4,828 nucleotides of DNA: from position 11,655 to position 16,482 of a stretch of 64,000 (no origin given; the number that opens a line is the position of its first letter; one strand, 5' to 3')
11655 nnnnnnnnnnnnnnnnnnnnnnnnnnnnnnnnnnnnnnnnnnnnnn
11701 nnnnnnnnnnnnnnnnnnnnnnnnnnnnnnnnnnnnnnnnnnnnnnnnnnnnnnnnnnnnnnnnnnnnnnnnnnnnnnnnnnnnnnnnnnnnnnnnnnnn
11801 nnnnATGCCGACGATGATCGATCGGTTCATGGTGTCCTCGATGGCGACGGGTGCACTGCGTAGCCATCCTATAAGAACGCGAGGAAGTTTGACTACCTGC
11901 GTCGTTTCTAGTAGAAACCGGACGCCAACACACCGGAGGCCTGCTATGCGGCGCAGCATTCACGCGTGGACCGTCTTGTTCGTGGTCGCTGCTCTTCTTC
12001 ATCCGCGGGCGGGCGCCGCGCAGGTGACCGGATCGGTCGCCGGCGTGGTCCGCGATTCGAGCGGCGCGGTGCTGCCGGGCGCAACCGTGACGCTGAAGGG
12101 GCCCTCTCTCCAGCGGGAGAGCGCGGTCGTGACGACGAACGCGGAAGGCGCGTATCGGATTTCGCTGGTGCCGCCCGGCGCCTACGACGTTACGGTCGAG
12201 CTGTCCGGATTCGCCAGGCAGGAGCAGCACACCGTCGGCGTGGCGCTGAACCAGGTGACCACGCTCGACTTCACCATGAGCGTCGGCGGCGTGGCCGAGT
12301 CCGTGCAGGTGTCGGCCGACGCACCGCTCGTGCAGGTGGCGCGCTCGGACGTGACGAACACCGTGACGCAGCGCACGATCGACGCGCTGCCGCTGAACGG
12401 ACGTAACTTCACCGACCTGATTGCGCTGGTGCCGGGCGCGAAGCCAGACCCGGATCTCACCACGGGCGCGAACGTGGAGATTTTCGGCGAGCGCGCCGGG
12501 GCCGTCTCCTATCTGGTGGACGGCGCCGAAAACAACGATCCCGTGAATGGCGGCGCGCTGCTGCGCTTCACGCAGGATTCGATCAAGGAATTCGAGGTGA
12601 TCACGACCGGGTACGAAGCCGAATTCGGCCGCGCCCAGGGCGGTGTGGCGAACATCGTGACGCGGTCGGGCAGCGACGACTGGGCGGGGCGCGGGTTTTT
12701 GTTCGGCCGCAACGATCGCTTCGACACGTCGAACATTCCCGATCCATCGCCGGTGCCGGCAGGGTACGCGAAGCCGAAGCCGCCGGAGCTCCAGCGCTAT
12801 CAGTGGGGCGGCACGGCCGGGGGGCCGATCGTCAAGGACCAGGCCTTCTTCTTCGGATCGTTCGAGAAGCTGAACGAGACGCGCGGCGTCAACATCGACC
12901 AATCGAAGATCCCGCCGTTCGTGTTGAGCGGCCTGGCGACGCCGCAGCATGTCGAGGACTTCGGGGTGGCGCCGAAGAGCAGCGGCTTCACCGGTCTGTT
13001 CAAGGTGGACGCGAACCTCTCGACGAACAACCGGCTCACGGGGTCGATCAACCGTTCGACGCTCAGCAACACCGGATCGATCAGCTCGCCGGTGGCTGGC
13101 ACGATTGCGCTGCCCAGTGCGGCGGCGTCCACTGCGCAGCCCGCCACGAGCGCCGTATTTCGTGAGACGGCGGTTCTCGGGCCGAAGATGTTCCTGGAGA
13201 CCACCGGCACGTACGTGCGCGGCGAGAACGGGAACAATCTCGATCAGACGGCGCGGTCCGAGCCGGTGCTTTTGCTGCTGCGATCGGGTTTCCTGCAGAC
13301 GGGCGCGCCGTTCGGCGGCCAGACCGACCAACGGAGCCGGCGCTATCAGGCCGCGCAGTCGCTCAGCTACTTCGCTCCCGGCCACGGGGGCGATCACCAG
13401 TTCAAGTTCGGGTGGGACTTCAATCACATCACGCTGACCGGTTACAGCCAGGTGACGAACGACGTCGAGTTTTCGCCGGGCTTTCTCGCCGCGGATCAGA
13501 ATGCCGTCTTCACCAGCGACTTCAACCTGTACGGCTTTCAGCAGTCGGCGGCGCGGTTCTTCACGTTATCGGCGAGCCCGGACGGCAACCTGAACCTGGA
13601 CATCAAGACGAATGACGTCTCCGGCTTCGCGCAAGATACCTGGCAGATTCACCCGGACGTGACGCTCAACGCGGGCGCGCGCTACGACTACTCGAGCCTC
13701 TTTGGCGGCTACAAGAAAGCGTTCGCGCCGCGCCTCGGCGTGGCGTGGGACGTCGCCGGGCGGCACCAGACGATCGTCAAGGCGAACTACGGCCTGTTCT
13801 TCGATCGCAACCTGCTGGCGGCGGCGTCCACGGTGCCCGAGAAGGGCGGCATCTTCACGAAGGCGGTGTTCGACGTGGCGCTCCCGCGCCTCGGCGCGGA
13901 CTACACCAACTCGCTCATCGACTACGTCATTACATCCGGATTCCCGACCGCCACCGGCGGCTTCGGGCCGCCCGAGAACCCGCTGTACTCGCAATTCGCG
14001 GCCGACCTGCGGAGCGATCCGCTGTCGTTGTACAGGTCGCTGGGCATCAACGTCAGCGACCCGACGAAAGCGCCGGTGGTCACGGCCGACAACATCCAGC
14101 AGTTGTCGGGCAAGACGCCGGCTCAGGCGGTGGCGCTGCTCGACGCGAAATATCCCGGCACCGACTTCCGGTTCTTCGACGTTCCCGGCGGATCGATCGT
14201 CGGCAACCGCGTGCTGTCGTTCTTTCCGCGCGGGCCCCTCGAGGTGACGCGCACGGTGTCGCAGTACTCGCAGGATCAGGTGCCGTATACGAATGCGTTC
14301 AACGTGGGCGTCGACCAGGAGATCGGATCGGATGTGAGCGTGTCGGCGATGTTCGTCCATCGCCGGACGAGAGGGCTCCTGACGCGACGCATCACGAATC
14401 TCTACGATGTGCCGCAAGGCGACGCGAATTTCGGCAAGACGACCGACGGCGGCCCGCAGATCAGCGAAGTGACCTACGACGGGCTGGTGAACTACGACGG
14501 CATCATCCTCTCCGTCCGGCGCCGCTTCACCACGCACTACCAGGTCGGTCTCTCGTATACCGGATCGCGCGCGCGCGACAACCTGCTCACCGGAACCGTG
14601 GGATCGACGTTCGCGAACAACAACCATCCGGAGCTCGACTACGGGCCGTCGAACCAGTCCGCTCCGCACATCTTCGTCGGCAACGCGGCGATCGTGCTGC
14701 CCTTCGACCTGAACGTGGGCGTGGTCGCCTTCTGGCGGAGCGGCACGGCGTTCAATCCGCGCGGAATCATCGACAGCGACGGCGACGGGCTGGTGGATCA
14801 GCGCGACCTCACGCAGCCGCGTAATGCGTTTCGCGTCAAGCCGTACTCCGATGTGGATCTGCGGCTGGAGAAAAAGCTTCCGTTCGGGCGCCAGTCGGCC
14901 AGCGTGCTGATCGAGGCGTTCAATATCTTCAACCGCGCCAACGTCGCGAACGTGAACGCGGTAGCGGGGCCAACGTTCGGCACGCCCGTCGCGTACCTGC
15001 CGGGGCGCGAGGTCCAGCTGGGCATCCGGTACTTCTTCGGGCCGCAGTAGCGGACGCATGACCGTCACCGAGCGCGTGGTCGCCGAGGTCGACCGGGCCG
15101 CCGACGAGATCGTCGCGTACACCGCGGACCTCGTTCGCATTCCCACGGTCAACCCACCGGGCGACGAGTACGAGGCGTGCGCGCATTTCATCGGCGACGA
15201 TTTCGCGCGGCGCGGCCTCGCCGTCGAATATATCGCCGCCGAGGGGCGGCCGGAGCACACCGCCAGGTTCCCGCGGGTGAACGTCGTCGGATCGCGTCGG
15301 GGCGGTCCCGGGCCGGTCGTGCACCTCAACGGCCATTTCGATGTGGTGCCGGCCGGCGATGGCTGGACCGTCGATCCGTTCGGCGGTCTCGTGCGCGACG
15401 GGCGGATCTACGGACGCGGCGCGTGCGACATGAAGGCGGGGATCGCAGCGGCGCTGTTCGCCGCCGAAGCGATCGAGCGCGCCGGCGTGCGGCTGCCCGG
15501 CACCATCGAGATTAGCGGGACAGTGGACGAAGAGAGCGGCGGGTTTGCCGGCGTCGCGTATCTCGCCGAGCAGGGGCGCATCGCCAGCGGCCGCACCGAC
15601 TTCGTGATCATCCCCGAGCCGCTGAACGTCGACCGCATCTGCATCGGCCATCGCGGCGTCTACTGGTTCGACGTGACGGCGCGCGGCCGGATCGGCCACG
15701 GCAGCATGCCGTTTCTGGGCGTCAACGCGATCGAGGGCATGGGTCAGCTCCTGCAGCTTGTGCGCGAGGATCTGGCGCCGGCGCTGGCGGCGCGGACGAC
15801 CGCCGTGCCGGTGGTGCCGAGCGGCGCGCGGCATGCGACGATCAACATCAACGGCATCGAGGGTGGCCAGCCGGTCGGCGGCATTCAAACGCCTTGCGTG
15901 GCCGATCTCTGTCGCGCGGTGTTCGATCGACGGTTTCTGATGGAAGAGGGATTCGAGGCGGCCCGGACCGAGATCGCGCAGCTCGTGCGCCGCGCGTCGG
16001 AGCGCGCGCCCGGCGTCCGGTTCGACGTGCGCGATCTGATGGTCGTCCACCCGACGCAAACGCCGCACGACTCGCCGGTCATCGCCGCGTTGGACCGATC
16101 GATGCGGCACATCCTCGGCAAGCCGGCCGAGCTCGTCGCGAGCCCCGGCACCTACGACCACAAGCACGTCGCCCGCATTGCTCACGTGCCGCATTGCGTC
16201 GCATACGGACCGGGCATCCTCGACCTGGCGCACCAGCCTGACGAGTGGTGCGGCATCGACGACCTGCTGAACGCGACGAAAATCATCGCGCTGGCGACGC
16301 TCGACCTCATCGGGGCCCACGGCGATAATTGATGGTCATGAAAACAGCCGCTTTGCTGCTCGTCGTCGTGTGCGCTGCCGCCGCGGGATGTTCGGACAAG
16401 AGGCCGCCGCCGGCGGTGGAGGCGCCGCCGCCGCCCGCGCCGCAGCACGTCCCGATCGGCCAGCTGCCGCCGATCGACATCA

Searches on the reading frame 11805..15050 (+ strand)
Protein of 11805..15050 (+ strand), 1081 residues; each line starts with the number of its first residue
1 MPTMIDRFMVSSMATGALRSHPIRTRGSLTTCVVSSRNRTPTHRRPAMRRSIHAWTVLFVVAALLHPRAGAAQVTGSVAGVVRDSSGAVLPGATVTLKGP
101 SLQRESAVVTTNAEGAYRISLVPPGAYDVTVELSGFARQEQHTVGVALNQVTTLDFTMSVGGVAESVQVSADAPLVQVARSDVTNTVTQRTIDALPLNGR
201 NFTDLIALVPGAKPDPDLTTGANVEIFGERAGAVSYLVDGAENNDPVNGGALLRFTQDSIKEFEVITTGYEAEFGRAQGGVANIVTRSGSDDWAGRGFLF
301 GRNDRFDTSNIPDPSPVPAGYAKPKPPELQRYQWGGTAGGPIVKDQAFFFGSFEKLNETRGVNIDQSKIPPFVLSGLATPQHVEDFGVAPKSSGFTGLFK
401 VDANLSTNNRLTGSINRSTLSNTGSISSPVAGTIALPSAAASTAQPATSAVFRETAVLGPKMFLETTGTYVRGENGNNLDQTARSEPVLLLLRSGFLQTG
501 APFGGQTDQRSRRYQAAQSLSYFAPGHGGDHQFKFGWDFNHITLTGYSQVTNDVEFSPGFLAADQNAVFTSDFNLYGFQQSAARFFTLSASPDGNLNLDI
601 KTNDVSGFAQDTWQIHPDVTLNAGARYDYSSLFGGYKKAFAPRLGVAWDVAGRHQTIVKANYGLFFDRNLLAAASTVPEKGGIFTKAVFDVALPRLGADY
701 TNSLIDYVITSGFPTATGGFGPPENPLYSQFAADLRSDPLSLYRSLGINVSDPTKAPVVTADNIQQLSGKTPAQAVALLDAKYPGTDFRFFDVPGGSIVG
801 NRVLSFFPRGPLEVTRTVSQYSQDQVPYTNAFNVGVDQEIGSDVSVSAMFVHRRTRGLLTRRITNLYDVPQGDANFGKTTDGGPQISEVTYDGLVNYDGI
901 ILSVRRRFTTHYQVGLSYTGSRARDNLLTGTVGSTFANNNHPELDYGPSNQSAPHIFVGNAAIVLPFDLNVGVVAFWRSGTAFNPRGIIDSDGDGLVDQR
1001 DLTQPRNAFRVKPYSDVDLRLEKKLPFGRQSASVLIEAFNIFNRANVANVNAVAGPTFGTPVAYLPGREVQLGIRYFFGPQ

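Call 49: search_protein_families(library=pfam, proteins=[window:11805-15050:+], max_evalue=1e-8)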
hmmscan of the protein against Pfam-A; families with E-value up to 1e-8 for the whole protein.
window:11805-15050:+ (1081 aa): 2 families
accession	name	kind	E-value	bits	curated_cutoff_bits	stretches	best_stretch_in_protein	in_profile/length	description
PF25183.1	OMP_b-brl_4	-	2.4e-65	221.9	30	3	814-967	517-679/838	Outer membrane beta barrel domain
PF13620.12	CarboxypepD_reg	-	1.3e-20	74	32.3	1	77-159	1-82/82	Carboxypeptidase regulatory-like domain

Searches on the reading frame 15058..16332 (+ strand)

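Call 49: search_protein_families(library=pfam, proteins=[window:15058-16332:+], max_evalue=1e-8)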
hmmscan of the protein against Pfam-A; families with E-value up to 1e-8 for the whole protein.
window:15058-16332:+ (424 aa): 2 families
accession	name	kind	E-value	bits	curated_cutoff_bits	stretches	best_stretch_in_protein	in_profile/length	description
PF01546.33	Peptidase_M20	-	6.4e-38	131.2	24.6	1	90-413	2-203/206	Peptidase family M20/M25/M40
PF07687.19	M20_dimer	-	5e-17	62.2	21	1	196-315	1-104/107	Peptidase dimerisation domain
